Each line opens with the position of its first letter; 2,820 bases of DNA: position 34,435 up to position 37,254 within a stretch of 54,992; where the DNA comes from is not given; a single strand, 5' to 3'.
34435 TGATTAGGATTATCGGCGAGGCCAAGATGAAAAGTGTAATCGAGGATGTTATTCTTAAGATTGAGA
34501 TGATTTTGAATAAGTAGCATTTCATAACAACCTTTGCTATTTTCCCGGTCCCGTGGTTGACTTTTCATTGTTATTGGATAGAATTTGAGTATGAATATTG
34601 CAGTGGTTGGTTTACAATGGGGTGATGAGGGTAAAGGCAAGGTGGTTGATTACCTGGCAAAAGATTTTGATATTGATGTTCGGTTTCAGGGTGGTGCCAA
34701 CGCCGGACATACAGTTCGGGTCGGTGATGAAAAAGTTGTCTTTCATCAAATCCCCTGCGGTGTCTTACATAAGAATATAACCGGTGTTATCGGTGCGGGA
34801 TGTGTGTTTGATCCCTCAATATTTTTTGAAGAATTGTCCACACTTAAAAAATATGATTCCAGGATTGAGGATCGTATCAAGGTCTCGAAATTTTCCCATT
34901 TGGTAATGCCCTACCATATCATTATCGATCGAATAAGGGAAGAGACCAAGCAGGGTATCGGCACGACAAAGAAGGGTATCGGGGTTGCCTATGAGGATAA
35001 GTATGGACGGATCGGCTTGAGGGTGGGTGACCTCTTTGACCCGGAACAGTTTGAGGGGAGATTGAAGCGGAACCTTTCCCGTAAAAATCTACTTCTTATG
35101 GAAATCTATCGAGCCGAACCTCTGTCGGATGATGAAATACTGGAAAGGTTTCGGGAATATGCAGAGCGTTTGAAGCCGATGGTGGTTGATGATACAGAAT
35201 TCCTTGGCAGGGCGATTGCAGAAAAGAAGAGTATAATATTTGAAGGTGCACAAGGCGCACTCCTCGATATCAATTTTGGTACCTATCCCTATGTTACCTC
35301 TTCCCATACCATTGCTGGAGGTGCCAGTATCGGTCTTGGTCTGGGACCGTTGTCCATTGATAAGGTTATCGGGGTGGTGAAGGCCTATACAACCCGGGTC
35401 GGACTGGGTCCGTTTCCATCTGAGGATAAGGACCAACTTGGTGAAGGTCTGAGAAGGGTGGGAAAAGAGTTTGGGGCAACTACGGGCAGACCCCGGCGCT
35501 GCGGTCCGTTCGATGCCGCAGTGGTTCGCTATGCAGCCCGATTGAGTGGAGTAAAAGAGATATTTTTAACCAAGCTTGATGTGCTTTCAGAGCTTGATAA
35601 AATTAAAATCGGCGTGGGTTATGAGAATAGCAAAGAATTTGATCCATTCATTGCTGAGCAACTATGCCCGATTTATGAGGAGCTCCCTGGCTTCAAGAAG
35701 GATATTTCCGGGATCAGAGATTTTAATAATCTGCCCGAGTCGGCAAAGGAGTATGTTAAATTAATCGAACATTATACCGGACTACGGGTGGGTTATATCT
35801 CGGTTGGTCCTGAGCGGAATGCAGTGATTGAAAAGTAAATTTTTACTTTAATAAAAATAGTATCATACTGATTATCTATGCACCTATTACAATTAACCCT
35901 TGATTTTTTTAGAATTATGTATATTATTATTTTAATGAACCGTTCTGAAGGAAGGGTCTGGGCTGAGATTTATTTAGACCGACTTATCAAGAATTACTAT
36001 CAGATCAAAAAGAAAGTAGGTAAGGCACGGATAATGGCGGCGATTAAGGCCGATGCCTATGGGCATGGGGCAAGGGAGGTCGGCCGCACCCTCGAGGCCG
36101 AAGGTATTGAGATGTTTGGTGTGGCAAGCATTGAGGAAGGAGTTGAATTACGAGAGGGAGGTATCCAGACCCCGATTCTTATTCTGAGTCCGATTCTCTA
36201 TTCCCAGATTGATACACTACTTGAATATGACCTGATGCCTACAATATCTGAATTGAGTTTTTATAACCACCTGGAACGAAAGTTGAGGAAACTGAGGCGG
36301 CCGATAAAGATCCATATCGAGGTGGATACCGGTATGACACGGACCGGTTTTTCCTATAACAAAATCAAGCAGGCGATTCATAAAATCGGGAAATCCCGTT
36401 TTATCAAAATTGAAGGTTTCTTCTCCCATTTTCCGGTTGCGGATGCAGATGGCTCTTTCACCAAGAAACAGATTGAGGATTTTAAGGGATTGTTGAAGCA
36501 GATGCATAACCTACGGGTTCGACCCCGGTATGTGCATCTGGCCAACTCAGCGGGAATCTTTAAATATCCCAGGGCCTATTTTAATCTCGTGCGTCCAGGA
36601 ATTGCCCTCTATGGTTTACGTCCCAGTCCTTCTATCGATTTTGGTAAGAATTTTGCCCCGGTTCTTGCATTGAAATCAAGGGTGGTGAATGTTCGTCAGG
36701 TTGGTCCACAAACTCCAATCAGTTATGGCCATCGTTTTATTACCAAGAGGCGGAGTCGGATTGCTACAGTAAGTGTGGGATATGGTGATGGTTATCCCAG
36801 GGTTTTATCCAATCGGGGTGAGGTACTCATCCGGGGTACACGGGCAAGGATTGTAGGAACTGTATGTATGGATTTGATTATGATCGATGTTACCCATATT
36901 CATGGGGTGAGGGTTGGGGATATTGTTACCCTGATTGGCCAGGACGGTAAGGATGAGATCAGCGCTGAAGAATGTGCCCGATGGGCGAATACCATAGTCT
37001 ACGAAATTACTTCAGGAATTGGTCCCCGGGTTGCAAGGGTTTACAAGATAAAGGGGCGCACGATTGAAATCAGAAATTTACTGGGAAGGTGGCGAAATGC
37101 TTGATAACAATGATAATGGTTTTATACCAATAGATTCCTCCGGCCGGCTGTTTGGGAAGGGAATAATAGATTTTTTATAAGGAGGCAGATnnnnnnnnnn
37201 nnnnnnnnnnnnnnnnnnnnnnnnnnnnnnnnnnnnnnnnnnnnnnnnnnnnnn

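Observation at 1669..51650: Operon-leading genes are wired for leaderless or near-leaderless mRNAs from near-consensus sigma70 promoters with a fixed 16-nt spacer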

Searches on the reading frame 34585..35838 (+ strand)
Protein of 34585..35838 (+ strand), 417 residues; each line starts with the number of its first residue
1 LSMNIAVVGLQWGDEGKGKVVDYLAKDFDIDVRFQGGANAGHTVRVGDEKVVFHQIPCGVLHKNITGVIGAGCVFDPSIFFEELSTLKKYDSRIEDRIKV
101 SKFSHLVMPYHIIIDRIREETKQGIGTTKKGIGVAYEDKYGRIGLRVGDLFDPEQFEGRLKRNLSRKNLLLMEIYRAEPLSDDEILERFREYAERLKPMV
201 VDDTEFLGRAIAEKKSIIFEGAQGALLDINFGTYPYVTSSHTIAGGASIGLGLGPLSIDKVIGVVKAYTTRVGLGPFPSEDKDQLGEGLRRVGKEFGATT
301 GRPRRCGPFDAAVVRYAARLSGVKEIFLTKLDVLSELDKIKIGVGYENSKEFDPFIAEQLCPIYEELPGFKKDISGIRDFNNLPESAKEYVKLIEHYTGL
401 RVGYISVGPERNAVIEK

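Call 8: search_protein_families(library=pfam, proteins=[window:34585-35838:+])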
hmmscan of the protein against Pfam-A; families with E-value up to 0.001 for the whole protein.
window:34585-35838:+ (417 aa): 1 family
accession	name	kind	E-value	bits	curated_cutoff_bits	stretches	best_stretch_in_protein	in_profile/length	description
PF00709.27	Adenylsucc_synt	-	3.8e-165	550.1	27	1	6-415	1-416/416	Adenylosuccinate synthetase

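Call 11: find_related_loci(query=window:34591-35838:+, collection=genome_contigs, flank=10000)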
Query window:34591-35838:+ (415 aa) in genome_contigs; peptide patterns used: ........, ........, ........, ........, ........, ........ (x = any residue, [..] = any of these).
600 stretches matched a pattern (row limit reached: there are more); 593 encode a relative of the query (tblastn E <= 1e-3); the best 80 are kept; 80 distinct loci.
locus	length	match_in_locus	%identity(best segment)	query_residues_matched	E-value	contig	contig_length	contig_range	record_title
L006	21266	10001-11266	47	1-415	9e-129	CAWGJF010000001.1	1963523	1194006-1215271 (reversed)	MAG: uncultured Ignavibacteriales bacterium isolate MFD05684.bin.1.68 genome assembly, contig: contig_37389, whole genom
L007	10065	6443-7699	50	2-413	8e-128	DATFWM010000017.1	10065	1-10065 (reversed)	MAG TPA_asm: Blastocatellia bacterium isolate SMAG_U9490 k141_4052539, whole genome shotgun sequence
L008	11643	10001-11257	47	2-413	5e-127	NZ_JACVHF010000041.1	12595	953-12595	Heliobacterium chlorum strain DSM 3682 NODE_41_length_12595_cov_13.0002, whole genome shotgun sequence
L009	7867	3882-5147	49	2-413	2e-125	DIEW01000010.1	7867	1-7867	MAG TPA_asm: Syntrophaceae bacterium UBA5764 UBA5764_contig_61996, whole genome shotgun sequence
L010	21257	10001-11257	48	2-413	2e-125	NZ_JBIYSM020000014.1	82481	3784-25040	Brevibacillus sp. H7 H7_scaffold14, whole genome shotgun sequence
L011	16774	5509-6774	48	2-413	1e-124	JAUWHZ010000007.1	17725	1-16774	MAG: Atribacterota bacterium isolate CSMAG_2281 CSMAG_2281_k141_1194833_length_17725_cov_36.9529, whole genome shotgun s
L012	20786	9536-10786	46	5-414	3e-124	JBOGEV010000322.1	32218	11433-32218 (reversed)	MAG: Acidimicrobiia bacterium isolate M3-S_maxbin2.bin.341 k127_2501076, whole genome shotgun sequence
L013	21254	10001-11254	47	5-415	7e-124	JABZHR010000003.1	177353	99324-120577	MAG: Atopobium sp. isolate JCVI_43_bin.6 NODE_3_length_177353_cov_17.869819, whole genome shotgun sequence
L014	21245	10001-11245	47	2-409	7e-124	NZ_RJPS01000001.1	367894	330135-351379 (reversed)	Streptococcus cristatus strain A52 D8792_contig001, whole genome shotgun sequence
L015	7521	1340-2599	48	2-413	7e-124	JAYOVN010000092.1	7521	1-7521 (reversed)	MAG: Gammaproteobacteria bacterium isolate 139564_S165_metabat_bins_2.tsv.170_sub NODE_10982_length_7521_cov_17.331235,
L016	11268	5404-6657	47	5-415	1e-123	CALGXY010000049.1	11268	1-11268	MAG TPA_asm: uncultured Atopobium sp. isolate ERR1474587_bin.67_CONCOCT_v1.1_MAG genome assembly, contig: ERZ651121.1242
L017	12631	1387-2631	47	2-409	2e-123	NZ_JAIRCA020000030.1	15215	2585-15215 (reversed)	Streptococcus hohhotensis strain IMAU99199 Scaffold30, whole genome shotgun sequence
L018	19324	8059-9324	47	3-413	1e-123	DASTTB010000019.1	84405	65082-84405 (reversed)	MAG TPA_asm: Pyrinomonadaceae bacterium isolate SMAG_U2295 k141_442030, whole genome shotgun sequence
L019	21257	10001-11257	47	3-414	1e-123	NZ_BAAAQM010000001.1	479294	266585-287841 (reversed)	Catenulispora subtropica strain JCM 16013 sequence001, whole genome shotgun sequence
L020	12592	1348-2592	47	2-409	2e-123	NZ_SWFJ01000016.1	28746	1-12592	Streptococcus mitis strain ColumbLawn NODE_16_length_28746_cov_213.753311, whole genome shotgun sequence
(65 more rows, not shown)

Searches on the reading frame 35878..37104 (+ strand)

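Call 8: search_protein_families(library=pfam, proteins=[window:35878-37104:+])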
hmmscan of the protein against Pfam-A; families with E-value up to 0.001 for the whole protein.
window:35878-37104:+ (408 aa): 2 families
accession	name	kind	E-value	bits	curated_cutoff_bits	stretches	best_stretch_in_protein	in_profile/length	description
PF01168.26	Ala_racemase_N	-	2.4e-66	224.1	24.1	1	31-249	1-220/220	Alanine racemase, N-terminal domain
PF00842.27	Ala_racemase_C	-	9e-48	161.5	25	1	262-389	1-127/127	Alanine racemase, C-terminal domain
